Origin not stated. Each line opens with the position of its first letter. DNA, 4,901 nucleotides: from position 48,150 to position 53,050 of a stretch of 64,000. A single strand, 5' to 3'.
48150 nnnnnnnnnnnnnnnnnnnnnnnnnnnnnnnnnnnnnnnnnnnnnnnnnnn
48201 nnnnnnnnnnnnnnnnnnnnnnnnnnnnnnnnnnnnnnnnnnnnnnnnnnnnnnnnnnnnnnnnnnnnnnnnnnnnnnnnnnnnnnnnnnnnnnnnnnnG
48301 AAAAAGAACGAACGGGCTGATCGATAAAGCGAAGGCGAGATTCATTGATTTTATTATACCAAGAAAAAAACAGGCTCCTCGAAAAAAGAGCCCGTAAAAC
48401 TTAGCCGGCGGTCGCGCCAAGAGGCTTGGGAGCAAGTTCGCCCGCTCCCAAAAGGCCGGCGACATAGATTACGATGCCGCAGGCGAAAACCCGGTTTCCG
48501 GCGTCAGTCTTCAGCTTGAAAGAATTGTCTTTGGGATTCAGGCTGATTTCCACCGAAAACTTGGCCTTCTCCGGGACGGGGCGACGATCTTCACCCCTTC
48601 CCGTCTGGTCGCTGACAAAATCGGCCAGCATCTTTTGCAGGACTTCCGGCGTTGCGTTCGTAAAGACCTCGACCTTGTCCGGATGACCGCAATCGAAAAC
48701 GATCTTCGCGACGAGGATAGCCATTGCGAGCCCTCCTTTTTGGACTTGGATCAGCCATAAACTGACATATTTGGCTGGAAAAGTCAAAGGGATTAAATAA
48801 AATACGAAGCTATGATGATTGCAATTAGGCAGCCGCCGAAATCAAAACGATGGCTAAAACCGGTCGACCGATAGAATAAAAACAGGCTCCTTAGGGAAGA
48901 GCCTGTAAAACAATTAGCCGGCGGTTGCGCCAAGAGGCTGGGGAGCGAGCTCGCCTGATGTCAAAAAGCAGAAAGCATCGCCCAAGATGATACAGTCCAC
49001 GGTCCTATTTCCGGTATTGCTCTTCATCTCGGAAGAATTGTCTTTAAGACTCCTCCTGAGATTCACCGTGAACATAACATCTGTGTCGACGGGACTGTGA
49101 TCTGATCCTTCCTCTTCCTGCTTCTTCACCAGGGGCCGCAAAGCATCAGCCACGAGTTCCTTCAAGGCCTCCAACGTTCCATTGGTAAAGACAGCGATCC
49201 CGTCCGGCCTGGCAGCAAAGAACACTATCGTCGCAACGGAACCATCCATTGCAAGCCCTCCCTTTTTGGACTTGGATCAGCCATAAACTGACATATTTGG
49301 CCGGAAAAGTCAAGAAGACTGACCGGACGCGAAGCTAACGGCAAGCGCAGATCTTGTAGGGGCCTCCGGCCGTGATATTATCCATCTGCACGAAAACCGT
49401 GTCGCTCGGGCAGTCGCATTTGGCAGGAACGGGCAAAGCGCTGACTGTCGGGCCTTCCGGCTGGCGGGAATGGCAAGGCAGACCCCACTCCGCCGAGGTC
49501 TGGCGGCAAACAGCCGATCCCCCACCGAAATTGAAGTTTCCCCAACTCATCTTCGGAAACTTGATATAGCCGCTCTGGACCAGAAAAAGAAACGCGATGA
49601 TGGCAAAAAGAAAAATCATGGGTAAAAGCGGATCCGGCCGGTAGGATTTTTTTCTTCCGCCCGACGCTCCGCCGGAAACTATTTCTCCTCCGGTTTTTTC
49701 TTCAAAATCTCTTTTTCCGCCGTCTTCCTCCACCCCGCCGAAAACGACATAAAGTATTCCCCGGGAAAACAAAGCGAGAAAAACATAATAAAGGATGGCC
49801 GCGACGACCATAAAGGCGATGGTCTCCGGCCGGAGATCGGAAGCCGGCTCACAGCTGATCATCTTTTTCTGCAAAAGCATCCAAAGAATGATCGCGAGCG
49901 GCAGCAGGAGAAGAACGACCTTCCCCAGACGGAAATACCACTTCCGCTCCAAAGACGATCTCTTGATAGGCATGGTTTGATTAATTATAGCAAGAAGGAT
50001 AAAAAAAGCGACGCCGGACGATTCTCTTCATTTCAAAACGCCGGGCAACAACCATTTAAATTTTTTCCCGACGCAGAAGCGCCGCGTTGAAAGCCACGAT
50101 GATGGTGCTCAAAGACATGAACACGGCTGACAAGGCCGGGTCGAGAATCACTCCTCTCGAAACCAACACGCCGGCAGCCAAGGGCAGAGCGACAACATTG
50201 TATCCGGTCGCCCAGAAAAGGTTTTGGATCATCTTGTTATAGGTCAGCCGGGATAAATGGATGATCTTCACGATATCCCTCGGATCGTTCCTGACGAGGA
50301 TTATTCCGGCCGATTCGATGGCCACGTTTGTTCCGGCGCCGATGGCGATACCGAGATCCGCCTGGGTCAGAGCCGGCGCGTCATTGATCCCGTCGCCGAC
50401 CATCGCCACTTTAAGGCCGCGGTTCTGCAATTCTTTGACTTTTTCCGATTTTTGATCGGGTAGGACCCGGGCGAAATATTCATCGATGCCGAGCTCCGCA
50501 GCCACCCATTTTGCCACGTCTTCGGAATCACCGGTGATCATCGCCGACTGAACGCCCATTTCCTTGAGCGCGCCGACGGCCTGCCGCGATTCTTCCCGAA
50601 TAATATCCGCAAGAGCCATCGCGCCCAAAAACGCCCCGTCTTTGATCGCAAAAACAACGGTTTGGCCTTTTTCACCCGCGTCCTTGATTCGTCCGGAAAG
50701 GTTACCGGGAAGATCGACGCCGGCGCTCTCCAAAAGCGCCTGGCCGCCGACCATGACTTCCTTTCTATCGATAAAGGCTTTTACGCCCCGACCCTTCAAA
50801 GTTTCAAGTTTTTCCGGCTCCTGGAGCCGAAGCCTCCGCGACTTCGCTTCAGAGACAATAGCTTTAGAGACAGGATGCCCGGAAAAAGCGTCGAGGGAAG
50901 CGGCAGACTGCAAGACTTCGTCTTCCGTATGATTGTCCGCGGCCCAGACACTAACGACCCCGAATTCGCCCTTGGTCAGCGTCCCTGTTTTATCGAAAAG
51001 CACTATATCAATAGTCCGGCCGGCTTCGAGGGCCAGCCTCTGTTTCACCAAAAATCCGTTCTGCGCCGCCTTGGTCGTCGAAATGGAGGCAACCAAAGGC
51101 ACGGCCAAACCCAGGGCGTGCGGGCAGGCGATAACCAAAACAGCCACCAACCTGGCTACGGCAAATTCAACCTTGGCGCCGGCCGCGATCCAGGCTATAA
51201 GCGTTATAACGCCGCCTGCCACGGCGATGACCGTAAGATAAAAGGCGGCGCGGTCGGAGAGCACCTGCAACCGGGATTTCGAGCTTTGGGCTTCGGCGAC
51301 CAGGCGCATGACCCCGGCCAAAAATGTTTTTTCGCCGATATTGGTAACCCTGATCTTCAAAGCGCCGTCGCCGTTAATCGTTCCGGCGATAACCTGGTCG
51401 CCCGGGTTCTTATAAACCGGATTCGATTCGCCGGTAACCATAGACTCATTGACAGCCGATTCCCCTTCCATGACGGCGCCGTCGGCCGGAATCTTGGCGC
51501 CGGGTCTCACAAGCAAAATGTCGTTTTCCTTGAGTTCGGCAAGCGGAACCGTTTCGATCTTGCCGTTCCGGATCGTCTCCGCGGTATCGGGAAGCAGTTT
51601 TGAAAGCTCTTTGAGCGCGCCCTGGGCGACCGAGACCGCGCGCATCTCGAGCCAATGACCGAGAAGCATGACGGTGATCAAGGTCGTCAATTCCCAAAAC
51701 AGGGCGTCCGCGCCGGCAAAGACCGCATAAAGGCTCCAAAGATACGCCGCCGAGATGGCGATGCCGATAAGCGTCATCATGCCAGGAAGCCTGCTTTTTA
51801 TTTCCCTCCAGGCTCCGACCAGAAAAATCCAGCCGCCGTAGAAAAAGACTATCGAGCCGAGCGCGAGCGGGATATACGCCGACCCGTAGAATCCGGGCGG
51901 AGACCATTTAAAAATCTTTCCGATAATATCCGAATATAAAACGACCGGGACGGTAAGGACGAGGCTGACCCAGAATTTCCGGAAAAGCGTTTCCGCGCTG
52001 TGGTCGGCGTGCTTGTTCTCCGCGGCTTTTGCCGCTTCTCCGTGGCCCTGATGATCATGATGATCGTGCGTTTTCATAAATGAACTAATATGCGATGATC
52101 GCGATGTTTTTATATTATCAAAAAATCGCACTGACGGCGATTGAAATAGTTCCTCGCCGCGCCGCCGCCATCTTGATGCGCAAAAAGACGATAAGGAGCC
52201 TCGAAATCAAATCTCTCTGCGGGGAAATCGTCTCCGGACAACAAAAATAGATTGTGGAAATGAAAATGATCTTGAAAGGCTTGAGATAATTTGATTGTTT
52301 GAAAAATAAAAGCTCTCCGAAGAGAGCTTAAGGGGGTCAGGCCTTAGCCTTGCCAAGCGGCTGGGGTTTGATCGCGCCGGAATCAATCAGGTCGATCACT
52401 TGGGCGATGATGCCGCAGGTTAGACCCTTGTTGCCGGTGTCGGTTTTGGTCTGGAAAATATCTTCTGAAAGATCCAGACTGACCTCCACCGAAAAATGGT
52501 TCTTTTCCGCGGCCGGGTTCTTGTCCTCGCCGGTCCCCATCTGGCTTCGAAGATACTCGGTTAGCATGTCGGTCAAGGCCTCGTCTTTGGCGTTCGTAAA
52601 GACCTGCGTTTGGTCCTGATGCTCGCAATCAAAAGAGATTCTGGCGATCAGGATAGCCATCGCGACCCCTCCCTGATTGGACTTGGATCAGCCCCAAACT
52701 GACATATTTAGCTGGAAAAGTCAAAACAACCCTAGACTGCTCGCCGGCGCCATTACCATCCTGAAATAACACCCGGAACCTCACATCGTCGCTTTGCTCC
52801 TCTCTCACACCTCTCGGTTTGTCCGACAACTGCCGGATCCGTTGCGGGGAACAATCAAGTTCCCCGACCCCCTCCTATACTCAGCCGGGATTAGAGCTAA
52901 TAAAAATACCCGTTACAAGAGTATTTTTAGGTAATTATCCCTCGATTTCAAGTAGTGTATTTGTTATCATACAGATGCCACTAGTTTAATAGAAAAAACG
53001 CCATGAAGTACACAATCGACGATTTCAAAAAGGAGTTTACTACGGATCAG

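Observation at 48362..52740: Three paralogous gene cassettes (leader + about 107-aa ORF + terminator) duplicated as complete units around a CopB-type ATPase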

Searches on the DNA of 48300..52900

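Call 11: search_rna_families(source=window, start=48300, end=52900, threshold=evalue, max_evalue=10)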
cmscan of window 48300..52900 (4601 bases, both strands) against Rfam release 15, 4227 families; matches with E-value up to 10: 1.
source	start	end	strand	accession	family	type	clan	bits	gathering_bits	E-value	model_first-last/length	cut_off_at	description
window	52313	52344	-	RF01716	PhotoRC-I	Cis-reg;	-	18.2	45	0.26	1-44/44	no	PhotoRC-I RNA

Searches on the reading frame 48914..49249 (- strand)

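Call 5: search_protein_families(library=pfam, proteins=[window:48914-49249:-], max_evalue=1)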
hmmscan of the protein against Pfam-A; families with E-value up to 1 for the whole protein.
window:48914-49249:- (111 aa): 1 family
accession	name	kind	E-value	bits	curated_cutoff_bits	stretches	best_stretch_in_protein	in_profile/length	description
PF05859.17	Mis12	-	0.14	12.3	25.7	1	27-79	146-199/231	Mis12 protein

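Call 40: search_protein_families(library=phrogs, proteins=[window:48914-49249:-], max_evalue=0.01)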
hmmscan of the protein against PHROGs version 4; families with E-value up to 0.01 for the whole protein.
window:48914-49249:- (111 aa): 0 families

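Call 41: search_protein_families(library=ncbifam, proteins=[window:48914-49249:-], max_evalue=0.1)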
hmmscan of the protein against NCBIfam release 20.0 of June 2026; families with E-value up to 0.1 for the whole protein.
window:48914-49249:- (111 aa): 0 families

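Call 103: search_protein_families(library=padloc, proteins=[window:48914-49249:-], max_evalue=0.01)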
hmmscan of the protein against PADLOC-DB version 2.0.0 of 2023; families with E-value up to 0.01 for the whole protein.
window:48914-49249:- (111 aa): 0 families

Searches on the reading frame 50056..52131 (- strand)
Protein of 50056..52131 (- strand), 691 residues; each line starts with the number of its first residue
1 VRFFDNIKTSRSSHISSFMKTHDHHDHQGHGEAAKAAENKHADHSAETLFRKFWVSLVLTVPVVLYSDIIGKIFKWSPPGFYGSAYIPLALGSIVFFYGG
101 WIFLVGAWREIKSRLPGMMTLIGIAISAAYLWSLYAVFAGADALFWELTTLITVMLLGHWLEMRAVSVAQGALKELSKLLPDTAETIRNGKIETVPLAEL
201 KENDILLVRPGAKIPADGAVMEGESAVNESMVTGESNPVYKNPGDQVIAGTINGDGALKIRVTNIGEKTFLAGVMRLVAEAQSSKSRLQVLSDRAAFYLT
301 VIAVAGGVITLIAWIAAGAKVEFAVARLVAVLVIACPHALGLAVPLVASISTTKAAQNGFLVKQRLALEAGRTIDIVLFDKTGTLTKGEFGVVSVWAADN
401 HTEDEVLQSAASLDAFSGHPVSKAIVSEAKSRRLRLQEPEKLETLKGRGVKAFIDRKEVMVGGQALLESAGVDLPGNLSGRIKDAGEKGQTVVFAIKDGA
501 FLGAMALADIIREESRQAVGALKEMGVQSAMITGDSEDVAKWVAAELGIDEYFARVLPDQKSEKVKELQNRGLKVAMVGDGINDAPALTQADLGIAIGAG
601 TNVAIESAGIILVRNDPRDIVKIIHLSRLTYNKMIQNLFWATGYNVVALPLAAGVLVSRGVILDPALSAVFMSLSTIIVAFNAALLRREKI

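Call 5: search_protein_families(library=pfam, proteins=[window:50056-52131:-], max_evalue=1)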
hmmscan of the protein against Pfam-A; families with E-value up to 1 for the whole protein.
window:50056-52131:- (691 aa): 6 families
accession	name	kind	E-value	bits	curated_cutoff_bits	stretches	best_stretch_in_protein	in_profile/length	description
PF00122.25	E1-E2_ATPase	-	4.9e-54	183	28.1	1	178-358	1-181/181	E1-E2 ATPase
PF00702.32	Hydrolase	-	7e-35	121.6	26.4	1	374-592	1-191/191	haloacid dehalogenase-like hydrolase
PF12710.13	HAD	-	0.00019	22.3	27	1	503-588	78-188/189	haloacid dehalogenase-like hydrolase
PF08282.18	Hydrolase_3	-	0.0004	20.6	20.9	1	570-617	201-248/255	haloacid dehalogenase-like hydrolase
PF20587.3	DUF6789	-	0.01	16.3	27.1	1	88-161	51-124/144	Family of unknown function (DUF6789)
PF13419.12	HAD_2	-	0.029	14.9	23.8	1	515-585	84-165/178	Haloacid dehalogenase-like hydrolase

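Call 82: search_protein_families(library=ncbifam, proteins=[window:50056-52077:-], max_evalue=0.001)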
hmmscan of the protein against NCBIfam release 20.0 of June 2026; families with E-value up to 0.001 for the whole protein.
window:50056-52077:- (673 aa): 23 families
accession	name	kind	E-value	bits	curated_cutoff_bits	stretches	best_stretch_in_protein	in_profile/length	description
TIGR01511.1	ATPase-IB1_Cu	subfamily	8.9e-175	582.6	397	1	82-669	2-542/542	copper-translocating P-type ATPase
TIGR01525.1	ATPase-IB_hvy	subfamily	9.5e-175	582.6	346.25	1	100-667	1-559/560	heavy metal translocating P-type ATPase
NF007952.0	PRK10671.1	equivalog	2e-130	436.5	1316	1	34-670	192-833/838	copper-exporting P-type ATPase CopA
TIGR01512.1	ATPase-IB2_Cd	subfamily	4.8e-110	368.6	313.5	2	127-446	18-304/494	cadmium family heavy metal-translocating P-type ATPase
NF008262.1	PRK11033.1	equivalog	9.1e-102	341.8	1005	1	116-631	187-696/731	zinc/cadmium/mercury/lead-transporting ATPase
NF033775.1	P_type_ZntA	exception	4.3e-93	312.9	1240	1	116-644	192-708/732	Zn(II)/Cd(II)/Pb(II) translocating P-type ATPase ZntA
TIGR01494.1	ATPase_P-type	subfamily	2.8e-86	289.8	62.3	1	133-642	2-468/478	HAD-IC family P-type ATPase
TIGR01497.1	kdpB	equivalog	5.2e-59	200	527.9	1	142-609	78-563/675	potassium-transporting ATPase subunit KdpB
TIGR01647.1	ATPase-IIIA_H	equivalog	7.3e-57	193.1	615.5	3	129-418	57-350/755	plasma-membrane proton-efflux P-type ATPase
NF010609.0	PRK14010.1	equivalog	4.6e-51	173.8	1323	1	170-609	111-558/673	K(+)-transporting ATPase subunit B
TIGR01522.1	ATPase-IIA2_Ca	equivalog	1.4e-43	148.8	798.3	3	139-383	96-346/854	calcium-transporting P-type ATPase, PMR1-type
TIGR01517.1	ATPase-IIB_Ca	equivalog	5e-42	144.1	507.05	2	167-392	159-396/882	calcium-translocating P-type ATPase, PMCA-type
TIGR01657.1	P-ATPase-V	hypoth_equivalog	5.6e-37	126.8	618.25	3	535-646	783-831/1055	ATP13A2 family polyamine export P-type ATPase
TIGR01116.1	ATPase-IIA1_Ca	equivalog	2.4e-32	112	703.4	2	475-620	446-609/799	calcium-translocating P-type ATPase, SERCA-type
TIGR01106.1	ATPase-IIC_X-K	subfamily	1.1e-31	109.5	946.1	2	150-385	127-373/997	Na,H/K antiporter P-type ATPase subunit alpha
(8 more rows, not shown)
